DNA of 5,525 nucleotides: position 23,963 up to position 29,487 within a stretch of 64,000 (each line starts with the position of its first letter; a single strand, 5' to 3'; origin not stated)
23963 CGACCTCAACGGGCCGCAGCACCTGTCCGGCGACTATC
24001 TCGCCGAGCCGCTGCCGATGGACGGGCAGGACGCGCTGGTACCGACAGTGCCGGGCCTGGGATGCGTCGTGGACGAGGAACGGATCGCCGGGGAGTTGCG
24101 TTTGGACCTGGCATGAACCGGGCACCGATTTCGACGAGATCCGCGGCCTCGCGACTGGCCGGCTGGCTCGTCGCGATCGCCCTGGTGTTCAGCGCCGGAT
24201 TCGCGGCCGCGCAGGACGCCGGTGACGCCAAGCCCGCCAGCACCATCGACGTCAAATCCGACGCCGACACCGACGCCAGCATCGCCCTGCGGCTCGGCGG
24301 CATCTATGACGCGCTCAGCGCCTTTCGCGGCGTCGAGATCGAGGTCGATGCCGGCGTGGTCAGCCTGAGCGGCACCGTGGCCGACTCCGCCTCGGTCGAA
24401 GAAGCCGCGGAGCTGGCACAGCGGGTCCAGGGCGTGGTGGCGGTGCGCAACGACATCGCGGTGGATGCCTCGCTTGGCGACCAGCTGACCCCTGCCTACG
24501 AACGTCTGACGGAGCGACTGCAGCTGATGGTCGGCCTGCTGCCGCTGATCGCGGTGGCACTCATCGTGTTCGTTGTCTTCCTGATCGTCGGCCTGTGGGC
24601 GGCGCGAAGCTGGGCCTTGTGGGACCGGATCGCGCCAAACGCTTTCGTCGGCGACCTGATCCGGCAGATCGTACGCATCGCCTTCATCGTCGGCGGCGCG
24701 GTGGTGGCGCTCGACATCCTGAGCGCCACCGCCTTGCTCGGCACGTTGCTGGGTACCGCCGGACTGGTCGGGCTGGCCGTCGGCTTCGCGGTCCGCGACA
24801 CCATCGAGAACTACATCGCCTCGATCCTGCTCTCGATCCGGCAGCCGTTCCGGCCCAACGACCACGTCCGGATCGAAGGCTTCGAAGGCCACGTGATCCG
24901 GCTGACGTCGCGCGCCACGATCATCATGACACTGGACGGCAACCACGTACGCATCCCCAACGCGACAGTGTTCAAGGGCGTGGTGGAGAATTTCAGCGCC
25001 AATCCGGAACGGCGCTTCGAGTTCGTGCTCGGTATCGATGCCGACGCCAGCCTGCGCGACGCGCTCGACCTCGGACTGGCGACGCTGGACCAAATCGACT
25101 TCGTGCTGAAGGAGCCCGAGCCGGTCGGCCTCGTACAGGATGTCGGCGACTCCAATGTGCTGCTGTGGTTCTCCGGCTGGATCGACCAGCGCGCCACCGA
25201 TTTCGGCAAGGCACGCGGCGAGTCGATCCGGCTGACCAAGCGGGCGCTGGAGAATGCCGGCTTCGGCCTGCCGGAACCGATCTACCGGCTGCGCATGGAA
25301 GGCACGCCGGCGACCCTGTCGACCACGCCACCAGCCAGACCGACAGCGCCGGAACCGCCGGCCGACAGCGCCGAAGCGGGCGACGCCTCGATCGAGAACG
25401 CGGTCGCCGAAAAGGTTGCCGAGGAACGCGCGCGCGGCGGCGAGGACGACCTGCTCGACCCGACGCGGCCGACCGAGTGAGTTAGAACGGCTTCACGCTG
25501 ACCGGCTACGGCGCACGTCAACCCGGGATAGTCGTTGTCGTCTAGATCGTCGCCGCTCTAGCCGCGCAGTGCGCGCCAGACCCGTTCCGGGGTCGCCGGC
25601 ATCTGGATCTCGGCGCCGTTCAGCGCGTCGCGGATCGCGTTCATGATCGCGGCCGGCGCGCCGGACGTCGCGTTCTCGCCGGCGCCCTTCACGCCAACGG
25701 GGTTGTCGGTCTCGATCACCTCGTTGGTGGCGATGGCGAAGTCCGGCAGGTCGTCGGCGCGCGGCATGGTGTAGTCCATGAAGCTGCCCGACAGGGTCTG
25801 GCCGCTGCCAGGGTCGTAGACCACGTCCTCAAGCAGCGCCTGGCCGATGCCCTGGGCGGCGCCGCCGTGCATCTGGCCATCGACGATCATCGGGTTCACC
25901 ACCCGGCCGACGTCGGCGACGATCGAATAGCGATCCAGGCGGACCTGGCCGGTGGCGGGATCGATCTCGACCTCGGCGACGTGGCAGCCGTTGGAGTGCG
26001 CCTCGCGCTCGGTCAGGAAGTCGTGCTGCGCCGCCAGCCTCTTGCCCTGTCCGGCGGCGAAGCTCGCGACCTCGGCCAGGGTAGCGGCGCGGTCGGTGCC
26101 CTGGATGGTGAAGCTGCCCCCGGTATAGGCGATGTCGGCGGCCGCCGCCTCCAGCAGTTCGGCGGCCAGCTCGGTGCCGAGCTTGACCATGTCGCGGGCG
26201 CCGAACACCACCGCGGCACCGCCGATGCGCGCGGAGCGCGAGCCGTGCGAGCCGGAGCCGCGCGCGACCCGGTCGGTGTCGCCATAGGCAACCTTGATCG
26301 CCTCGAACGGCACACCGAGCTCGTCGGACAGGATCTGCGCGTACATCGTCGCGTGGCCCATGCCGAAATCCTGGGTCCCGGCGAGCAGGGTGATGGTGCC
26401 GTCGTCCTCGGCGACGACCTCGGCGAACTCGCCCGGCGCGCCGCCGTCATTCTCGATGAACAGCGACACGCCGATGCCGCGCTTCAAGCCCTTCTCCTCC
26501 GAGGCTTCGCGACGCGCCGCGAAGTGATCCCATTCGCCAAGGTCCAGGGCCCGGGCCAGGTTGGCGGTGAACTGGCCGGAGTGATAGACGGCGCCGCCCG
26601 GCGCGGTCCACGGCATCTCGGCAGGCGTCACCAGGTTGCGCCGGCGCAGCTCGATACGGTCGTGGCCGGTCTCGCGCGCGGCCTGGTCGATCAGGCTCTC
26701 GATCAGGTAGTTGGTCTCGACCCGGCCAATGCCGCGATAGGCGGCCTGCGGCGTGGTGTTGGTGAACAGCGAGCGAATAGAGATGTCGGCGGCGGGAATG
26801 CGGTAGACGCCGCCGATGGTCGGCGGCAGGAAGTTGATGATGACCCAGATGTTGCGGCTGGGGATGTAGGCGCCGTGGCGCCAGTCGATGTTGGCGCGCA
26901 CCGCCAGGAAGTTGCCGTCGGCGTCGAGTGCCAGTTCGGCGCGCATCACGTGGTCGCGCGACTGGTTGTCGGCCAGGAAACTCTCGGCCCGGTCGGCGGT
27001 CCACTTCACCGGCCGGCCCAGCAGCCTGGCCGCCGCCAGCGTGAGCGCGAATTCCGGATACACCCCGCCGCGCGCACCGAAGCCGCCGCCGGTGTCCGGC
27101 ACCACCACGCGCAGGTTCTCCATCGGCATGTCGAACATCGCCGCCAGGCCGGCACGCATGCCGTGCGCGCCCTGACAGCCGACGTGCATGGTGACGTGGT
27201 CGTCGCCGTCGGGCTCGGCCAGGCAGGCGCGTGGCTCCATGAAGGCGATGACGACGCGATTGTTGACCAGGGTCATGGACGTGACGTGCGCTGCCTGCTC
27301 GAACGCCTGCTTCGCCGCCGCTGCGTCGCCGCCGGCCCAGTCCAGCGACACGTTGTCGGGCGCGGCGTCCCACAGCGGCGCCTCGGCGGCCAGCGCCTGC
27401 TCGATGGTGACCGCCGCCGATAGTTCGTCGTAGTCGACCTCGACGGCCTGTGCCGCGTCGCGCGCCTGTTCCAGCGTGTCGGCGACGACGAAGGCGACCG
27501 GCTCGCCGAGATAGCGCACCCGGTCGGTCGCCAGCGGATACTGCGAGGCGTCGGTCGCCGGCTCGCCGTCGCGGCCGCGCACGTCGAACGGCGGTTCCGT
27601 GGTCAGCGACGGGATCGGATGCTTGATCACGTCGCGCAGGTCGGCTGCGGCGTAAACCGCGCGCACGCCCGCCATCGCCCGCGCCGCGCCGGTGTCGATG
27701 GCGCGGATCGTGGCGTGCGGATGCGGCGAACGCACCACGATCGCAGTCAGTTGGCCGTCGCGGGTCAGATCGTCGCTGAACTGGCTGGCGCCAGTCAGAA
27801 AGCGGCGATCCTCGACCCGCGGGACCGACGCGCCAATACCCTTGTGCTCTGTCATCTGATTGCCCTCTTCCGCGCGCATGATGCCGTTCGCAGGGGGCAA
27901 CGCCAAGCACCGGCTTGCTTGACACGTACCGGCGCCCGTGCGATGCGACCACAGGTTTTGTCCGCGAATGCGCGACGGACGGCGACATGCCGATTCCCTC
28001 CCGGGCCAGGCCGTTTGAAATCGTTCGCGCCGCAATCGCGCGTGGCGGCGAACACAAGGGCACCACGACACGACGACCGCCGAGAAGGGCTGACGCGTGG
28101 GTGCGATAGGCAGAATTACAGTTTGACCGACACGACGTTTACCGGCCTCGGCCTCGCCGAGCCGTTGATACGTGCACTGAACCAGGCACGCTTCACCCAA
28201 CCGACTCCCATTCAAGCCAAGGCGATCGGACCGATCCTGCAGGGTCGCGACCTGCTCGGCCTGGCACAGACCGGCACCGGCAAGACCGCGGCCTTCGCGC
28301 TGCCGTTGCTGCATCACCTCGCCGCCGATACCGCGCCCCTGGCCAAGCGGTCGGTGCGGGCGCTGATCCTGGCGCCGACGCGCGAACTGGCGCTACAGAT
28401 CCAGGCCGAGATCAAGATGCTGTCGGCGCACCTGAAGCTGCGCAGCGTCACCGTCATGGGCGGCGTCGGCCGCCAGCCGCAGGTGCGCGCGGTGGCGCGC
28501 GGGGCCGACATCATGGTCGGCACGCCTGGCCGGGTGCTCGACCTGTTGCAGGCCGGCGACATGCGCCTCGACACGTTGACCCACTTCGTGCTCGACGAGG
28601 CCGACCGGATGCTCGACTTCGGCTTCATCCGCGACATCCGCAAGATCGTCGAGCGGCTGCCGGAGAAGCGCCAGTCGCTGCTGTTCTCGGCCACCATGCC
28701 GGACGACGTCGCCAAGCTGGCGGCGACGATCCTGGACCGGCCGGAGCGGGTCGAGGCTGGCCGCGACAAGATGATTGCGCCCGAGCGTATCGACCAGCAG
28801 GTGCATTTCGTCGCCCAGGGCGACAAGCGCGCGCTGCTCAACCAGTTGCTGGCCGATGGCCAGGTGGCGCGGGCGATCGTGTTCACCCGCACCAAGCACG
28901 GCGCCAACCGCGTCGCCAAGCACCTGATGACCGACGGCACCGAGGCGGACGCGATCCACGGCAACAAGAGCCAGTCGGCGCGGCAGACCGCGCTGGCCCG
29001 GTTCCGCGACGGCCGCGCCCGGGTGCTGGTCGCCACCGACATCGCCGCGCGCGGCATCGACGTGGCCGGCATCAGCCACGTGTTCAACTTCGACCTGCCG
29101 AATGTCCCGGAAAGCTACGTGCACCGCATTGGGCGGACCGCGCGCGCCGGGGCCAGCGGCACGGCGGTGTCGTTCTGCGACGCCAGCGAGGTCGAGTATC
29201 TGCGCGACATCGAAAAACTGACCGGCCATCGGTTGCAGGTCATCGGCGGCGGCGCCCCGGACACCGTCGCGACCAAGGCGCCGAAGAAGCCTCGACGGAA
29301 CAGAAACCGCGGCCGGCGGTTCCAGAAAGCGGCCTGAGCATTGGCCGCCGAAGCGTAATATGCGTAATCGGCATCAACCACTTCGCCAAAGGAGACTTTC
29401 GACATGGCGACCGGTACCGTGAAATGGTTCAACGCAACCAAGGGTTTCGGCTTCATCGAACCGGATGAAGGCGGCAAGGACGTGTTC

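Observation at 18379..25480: Cryptic TTT-transporter catabolic operon: PHP-like DUF3604 protein, tctCBA, enolase-superfamily enzyme and BON-MscS, divergent from a 2-hydroxyacid dehydrogenase and TIM-barrel isomerase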

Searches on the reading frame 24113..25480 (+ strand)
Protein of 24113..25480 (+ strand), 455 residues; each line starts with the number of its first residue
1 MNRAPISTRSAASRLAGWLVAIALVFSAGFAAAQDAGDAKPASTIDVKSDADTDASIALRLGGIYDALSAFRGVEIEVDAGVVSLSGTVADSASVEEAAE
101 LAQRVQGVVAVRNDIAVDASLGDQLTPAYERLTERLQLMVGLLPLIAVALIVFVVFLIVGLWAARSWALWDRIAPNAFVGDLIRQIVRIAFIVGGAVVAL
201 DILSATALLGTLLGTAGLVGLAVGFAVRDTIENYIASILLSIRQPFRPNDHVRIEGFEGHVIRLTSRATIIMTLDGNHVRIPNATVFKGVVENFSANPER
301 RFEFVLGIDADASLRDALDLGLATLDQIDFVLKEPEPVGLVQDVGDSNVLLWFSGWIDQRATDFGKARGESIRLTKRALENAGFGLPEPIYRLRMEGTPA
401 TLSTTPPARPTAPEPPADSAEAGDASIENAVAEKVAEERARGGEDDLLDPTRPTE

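Call 14: search_protein_families(library=pfam, proteins=[window:24113-25480:+])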
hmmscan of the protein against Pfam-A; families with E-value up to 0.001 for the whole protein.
window:24113-25480:+ (455 aa): 2 families
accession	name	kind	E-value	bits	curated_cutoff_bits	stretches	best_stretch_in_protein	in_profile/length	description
PF00924.24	MS_channel_2nd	-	3.2e-15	56.4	20.2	1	229-295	1-67/68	Mechanosensitive ion channel, beta-domain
PF04972.22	BON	-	1.3e-09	38.6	27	1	72-118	22-68/69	BON domain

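Call 15: search_protein_families(library=ncbifam, proteins=[window:24113-25480:+], max_evalue=0.01)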
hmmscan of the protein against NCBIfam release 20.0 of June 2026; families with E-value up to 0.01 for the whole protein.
window:24113-25480:+ (455 aa): 7 families
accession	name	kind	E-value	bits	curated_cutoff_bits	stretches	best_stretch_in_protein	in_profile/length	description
NF007662.0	PRK10334.1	subfamily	4.2e-24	85.3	321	1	146-390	27-272/286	small-conductance mechanosensitive channel MscS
NF047602.1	MscsSHelicob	equivalog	7.6e-19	68.2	400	1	146-387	9-250/260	small-conductance mechanosensitive channel MscS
NF008438.0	PRK11281.1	equivalog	2.6e-10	38.8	991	1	218-348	913-1042/1113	mechanosensitive channel MscK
NF007858.0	PRK10568.1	equivalog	3.9e-09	36.4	174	1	38-117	127-204/206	molecular chaperone OsmY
NF008180.0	PRK10929.1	equivalog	6.3e-09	34.2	809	1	145-346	837-1037/1109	miniconductance mechanosensitive channel MscM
NF047601.1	MscSThanab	equivalog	1.4e-06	28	500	1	182-297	67-178/280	small-conductance mechanosensitive channel MscS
NF051434.1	ArfA_OmpATb_N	equivalog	0.00052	20.3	81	1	45-117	44-114/114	channel-forming protein ArfA/OmpATb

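Call 57: find_homologous_proteins(query=window:24113-25480:+, max_evalue=1e-10)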
Query window:24113-25480:+ (455 aa): 5541 proteins with E <= 1e-10 among 8000 candidates; the best 120 are listed.
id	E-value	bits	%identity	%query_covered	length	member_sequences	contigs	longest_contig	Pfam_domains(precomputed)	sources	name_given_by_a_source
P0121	7.1e-287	969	100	100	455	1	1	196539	PF00924.25,PF04972.23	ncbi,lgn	ncbi:MAG: mechanosensitive ion channel [Alphaproteobacteria bacterium]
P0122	1.6e-161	556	61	95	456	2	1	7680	PF00924.25,PF04972.23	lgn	-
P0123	5.1e-160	551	59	96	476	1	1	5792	PF00924.25,PF04972.23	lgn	-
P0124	2.9e-159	549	60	97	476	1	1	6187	PF00924.25,PF04972.23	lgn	-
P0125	4.3e-158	545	59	97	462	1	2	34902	PF00924.25,PF04972.23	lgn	-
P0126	1.5e-154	533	59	96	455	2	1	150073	PF00924.25,PF04972.23,PF21082.3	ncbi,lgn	ncbi:MAG: mechanosensitive ion channel domain-containing protein [Inquilinaceae bacterium]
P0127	2.4e-149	516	55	99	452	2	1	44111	PF00924.25,PF04972.23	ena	-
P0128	3.8e-149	515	60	91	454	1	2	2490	PF00924.25,PF04972.23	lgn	-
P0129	1.2e-147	510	58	94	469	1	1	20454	PF00924.25,PF04972.23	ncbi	-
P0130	9.6e-147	507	57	93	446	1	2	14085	PF00924.25,PF04972.23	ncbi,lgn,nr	ncbi:MAG: mechanosensitive ion channel [Gammaproteobacteria bacterium]|nr:mechanosensitive ion chann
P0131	1.1e-146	507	56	93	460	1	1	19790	PF00924.25,PF04972.23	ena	-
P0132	1.3e-146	507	57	96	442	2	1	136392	PF00924.25,PF04972.23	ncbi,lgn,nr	ncbi:MAG TPA: mechanosensitive ion channel family protein [Gammaproteobacteria bacterium]|nr:mechano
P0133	2.2e-146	506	58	92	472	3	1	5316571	PF00924.25,PF04972.23,PF21082.3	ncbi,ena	-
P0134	2.0e-145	503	56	95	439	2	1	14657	PF00924.25,PF04972.23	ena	-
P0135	9.7e-145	501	57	94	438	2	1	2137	PF00924.25,PF04972.23,PF21082.3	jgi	-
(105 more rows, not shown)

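Call 58: find_encoding_contigs(protein=P0126, flank=5000, max_places=2)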
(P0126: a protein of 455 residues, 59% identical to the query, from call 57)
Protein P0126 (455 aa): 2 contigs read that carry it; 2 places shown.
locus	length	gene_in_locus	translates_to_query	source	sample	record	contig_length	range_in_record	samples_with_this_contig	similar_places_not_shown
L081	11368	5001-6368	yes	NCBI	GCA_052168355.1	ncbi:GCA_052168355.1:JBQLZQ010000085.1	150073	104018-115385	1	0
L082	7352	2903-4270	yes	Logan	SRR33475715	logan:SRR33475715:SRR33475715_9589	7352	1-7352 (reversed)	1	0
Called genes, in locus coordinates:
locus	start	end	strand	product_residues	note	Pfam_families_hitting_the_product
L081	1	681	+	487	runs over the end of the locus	PF00248:Aldo_ket_red, PF01042:Ribonuc_L-PSP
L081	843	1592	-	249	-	PF00106:adh_short, PF13561:adh_short_C2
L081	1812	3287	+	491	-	PF03796:DnaB_C (weak), PF05625:PAXNEB (faint), PF06745:ATPase, PF08423:Rad51 (faint), PF23442:DUF7125 (weak), PF07088:GvpD_P-loop (weak), PF13481:AAA_25, PF06745:ATPase, +10 more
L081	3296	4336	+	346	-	PF07536:HWE_HK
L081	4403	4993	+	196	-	PF00072:Response_reg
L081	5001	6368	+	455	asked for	PF04972:BON, PF00924:MS_channel_2nd, PF21082:MS_channel_3rd (weak)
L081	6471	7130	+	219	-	PF00702:Hydrolase, PF12710:HAD (weak), PF13419:HAD_2, PF13242:Hydrolase_like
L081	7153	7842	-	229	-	PF00392:GntR, PF13545:HTH_Crp_2 (faint), PF07729:FCD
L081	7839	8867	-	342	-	PF01408:GFO_IDH_MocA, PF02894:GFO_IDH_MocA_C (weak), PF22725:GFO_IDH_MocA_C3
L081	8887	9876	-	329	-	PF08450:SGL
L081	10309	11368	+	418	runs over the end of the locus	PF13360:PQQ_2 (faint), PF14269:Arylsulfotran_2, PF05935:Arylsulfotrans (weak)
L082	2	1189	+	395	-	?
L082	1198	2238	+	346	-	PF07536:HWE_HK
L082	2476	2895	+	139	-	PF00072:Response_reg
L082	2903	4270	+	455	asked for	PF04972:BON, PF00924:MS_channel_2nd, PF21082:MS_channel_3rd (weak)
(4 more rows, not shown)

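Call 59: find_encoding_contigs(protein=P0125, flank=5000, max_places=2)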
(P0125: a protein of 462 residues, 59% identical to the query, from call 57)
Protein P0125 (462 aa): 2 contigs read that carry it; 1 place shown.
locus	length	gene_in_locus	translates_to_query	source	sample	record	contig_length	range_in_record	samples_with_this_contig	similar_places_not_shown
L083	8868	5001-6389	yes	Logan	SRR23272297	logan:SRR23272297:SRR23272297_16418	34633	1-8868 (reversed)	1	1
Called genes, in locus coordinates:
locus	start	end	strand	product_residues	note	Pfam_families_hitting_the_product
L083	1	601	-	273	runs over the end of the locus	PF01226:Form_Nir_trans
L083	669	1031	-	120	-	PF13430:DUF4112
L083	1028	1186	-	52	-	PF01679:Pmp3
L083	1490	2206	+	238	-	PF05239:PRC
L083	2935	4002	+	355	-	PF01594:AI-2E_transport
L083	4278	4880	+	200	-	PF00081:Sod_Fe_N, PF02777:Sod_Fe_C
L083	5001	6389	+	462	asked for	PF04972:BON, PF00924:MS_channel_2nd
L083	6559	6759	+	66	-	-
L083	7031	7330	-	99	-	PF07332:Phage_holin_3_6 (weak)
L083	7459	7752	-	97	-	-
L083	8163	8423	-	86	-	PF13610:DDE_Tnp_IS240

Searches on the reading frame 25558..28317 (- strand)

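Call 14: search_protein_families(library=pfam, proteins=[window:25558-28317:-])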
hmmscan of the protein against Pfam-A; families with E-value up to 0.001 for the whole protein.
window:25558-28317:- (919 aa): 3 families
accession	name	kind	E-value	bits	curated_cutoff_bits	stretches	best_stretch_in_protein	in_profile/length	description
PF20256.3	MoCoBD_2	-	1.9e-75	254.4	27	1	590-858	2-283/283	Molybdopterin cofactor-binding domain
PF02738.23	MoCoBD_1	-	8.9e-67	225.2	27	1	318-562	4-244/244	Molybdopterin cofactor-binding domain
PF01315.27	Ald_Xan_dh_C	-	2.4e-22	79.8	31.3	1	175-299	1-109/110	Aldehyde oxidase and xanthine dehydrogenase, a/b hammerhead domain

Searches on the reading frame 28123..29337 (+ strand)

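Call 64: search_protein_families(library=pfam, proteins=[window:28123-29337:+], max_evalue=0.0001)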
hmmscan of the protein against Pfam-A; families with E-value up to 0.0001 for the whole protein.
window:28123-29337:+ (404 aa): 2 families
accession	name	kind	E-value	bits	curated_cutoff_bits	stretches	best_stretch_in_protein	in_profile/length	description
PF00270.35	DEAD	-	8.1e-48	162.8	26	1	28-198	1-166/167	DEAD/DEAH box helicase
PF00271.37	Helicase_C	-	3.7e-30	104.9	23.5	1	235-343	2-110/110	Helicase conserved C-terminal domain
